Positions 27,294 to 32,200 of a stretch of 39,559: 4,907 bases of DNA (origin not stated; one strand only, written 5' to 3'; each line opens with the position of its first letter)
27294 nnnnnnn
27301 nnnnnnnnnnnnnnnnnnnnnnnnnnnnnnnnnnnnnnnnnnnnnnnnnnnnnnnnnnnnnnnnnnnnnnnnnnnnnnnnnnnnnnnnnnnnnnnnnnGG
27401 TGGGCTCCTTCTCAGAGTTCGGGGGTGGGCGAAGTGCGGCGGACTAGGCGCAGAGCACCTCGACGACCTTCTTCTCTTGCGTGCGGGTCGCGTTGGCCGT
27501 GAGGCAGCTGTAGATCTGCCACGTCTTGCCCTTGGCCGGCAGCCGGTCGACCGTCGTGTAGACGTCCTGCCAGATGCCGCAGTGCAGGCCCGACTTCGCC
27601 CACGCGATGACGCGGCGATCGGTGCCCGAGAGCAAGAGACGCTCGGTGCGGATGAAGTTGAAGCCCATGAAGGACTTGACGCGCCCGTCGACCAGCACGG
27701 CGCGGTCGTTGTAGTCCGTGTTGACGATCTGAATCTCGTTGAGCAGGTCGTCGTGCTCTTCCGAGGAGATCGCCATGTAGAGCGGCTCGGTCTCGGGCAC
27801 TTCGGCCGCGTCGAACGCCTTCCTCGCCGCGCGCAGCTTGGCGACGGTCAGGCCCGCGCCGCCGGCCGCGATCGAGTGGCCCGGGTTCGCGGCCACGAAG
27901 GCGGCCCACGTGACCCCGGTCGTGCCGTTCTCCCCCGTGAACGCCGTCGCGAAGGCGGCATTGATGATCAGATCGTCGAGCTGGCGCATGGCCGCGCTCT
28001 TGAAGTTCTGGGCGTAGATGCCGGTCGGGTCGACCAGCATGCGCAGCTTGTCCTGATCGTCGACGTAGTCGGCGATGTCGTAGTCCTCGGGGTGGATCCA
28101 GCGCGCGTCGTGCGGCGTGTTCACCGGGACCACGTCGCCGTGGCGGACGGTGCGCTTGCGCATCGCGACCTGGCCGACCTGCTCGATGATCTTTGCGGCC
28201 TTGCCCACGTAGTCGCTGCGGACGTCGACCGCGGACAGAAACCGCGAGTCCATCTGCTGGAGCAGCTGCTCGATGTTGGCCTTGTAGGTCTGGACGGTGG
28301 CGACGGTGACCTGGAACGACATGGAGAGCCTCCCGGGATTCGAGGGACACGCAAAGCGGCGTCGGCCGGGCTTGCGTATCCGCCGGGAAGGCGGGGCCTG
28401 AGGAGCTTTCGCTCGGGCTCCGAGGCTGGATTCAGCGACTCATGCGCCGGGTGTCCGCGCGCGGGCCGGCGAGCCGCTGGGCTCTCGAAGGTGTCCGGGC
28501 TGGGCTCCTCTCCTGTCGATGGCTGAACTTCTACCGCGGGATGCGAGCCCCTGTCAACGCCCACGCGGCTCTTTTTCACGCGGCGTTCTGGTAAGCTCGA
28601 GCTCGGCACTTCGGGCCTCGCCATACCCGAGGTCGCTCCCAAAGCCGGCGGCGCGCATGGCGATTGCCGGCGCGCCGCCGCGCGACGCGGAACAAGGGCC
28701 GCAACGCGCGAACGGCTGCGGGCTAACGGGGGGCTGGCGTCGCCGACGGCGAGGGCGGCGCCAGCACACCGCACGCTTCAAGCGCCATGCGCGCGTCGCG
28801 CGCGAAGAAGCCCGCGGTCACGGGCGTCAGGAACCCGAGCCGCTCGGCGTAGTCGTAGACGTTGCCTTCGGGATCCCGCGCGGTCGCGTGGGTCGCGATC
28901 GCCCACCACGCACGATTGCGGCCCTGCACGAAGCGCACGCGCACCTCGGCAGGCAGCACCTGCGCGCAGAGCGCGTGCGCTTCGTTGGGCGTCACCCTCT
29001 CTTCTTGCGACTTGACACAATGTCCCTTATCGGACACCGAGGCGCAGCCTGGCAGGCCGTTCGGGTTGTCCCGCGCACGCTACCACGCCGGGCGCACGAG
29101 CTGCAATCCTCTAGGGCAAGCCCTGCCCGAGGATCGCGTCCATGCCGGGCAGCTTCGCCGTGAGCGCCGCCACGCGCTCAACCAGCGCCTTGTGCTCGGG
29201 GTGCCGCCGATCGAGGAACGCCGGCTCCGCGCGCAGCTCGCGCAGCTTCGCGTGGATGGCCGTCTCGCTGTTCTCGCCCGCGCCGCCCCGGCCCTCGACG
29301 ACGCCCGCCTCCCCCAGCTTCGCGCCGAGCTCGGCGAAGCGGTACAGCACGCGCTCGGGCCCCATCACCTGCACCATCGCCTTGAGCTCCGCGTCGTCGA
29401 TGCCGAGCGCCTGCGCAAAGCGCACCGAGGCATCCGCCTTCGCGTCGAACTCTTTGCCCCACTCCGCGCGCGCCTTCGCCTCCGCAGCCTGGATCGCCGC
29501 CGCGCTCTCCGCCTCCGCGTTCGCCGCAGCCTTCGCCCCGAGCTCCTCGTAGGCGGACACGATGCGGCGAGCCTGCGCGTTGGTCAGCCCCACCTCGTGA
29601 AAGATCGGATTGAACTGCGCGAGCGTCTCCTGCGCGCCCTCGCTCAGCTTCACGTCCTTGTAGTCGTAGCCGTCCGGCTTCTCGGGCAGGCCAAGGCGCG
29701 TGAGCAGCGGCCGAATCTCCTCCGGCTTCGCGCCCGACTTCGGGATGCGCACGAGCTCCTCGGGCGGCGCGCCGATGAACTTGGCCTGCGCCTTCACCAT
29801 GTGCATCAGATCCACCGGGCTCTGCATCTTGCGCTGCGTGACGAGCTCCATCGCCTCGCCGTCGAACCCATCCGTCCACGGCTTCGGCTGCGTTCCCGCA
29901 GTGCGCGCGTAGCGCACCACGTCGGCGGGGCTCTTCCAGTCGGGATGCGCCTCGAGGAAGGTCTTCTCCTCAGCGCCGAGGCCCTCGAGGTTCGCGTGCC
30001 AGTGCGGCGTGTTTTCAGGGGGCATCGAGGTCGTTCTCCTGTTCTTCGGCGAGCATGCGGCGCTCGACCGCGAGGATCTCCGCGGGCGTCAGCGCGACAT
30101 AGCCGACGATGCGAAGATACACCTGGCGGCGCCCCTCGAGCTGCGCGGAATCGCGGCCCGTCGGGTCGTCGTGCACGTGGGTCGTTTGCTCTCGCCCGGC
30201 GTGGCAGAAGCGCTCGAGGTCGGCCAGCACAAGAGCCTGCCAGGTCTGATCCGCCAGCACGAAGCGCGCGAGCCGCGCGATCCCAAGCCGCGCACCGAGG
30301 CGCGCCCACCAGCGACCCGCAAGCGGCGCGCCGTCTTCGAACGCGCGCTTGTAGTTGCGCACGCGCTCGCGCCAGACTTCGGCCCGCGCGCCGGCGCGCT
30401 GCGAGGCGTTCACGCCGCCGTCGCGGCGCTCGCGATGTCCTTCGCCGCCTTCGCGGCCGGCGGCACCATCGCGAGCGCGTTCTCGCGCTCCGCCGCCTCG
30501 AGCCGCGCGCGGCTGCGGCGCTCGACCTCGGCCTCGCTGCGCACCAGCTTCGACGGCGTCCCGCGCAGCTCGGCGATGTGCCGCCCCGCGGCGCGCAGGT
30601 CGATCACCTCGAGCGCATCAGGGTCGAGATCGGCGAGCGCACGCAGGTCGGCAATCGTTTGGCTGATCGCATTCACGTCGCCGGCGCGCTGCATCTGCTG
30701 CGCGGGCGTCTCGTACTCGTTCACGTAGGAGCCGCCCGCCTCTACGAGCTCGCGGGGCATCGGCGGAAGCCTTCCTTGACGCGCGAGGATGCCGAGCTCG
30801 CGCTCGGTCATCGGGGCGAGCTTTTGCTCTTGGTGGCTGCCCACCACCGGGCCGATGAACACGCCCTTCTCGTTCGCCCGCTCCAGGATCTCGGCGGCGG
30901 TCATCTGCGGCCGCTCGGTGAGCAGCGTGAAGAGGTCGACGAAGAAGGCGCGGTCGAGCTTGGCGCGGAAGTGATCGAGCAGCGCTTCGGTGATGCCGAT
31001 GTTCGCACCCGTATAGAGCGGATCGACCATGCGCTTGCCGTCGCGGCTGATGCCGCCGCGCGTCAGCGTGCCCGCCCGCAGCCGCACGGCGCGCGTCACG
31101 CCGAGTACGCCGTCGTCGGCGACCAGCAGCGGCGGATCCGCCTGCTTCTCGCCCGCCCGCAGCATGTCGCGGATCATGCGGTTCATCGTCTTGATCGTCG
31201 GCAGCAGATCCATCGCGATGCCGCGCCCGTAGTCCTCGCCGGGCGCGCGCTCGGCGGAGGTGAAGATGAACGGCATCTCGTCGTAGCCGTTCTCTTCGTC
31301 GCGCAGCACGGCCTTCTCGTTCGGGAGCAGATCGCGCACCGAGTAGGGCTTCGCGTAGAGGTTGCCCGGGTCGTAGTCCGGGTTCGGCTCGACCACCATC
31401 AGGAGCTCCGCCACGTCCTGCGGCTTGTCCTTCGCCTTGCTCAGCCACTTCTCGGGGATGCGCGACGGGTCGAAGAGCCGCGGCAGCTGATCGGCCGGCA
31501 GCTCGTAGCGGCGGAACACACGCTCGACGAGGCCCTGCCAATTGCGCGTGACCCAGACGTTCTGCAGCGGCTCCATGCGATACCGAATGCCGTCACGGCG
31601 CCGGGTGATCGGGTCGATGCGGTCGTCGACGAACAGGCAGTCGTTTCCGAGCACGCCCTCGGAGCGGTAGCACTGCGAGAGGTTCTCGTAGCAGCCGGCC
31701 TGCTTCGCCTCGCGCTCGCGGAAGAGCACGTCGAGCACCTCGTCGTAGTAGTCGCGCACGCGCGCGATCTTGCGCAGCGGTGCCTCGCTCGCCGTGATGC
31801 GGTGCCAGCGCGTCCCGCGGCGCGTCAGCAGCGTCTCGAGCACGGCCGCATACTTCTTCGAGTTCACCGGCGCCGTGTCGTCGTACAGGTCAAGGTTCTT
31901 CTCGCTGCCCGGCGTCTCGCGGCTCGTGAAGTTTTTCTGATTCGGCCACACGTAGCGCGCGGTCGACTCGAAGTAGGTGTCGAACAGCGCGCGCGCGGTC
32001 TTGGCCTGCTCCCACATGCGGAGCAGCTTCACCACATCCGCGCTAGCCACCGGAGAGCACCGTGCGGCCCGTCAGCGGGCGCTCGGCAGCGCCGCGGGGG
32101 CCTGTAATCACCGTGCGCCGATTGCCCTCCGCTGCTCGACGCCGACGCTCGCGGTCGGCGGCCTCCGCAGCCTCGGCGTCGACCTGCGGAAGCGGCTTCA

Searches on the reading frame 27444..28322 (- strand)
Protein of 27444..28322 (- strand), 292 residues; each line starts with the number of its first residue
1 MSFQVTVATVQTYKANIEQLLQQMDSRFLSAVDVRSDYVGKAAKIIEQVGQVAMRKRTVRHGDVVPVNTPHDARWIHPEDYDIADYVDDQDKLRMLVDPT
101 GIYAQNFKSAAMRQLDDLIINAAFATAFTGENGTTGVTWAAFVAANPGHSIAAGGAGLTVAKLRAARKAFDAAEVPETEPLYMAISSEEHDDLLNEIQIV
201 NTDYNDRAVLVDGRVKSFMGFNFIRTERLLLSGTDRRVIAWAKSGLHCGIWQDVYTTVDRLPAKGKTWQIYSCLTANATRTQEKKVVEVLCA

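Call 13: search_protein_families(library=phrogs, proteins=[window:27444-28322:-], max_evalue=0.001)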
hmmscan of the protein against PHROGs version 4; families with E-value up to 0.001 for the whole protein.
window:27444-28322:- (292 aa): 1 family
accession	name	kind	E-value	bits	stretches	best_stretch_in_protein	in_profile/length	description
phrog_3437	-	head and packaging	1.7e-72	245.1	1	1-291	3-291/294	major head protein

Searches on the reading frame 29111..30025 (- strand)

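Call 13: search_protein_families(library=phrogs, proteins=[window:29111-30025:-], max_evalue=0.001)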
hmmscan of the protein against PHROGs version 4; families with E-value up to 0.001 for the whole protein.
window:29111-30025:- (304 aa): 3 families
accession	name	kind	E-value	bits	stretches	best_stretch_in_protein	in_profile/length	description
phrog_3742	-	unknown function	5.6e-34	119.4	1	41-292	34-285/287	-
phrog_458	-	other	7.9e-12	46.7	1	115-254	87-235/246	protease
phrog_18242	-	other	0.00095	20.2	0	140-227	83-170/238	protease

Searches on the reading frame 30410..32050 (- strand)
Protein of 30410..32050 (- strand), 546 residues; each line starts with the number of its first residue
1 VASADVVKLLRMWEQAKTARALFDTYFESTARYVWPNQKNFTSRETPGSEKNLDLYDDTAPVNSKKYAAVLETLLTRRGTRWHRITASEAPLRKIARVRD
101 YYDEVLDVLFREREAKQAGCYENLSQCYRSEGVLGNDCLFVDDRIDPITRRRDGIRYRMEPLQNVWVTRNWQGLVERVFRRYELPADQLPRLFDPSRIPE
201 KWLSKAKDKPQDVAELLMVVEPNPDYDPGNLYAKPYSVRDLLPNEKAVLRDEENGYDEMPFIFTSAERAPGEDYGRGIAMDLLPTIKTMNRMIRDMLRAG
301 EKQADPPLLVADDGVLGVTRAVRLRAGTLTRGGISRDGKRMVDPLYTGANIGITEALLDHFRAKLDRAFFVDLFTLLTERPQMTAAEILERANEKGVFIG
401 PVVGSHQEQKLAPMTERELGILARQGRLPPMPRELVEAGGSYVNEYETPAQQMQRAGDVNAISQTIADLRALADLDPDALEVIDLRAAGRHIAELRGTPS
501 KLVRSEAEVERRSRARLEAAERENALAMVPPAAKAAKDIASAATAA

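Call 13: search_protein_families(library=phrogs, proteins=[window:30410-32050:-], max_evalue=0.001)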
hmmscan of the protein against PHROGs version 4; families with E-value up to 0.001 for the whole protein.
window:30410-32050:- (546 aa): 4 families
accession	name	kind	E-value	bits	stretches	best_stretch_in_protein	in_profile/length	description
phrog_332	-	connector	2.9e-100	337.2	1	1-545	6-547/560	head-tail adaptor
phrog_21643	-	unknown function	1.7e-33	116.9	1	288-543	3-252/268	-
phrog_449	-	connector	2.7e-26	93.1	1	9-538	8-510/520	head-tail adaptor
phrog_21528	-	unknown function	1.7e-10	41.8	1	8-229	5-222/224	-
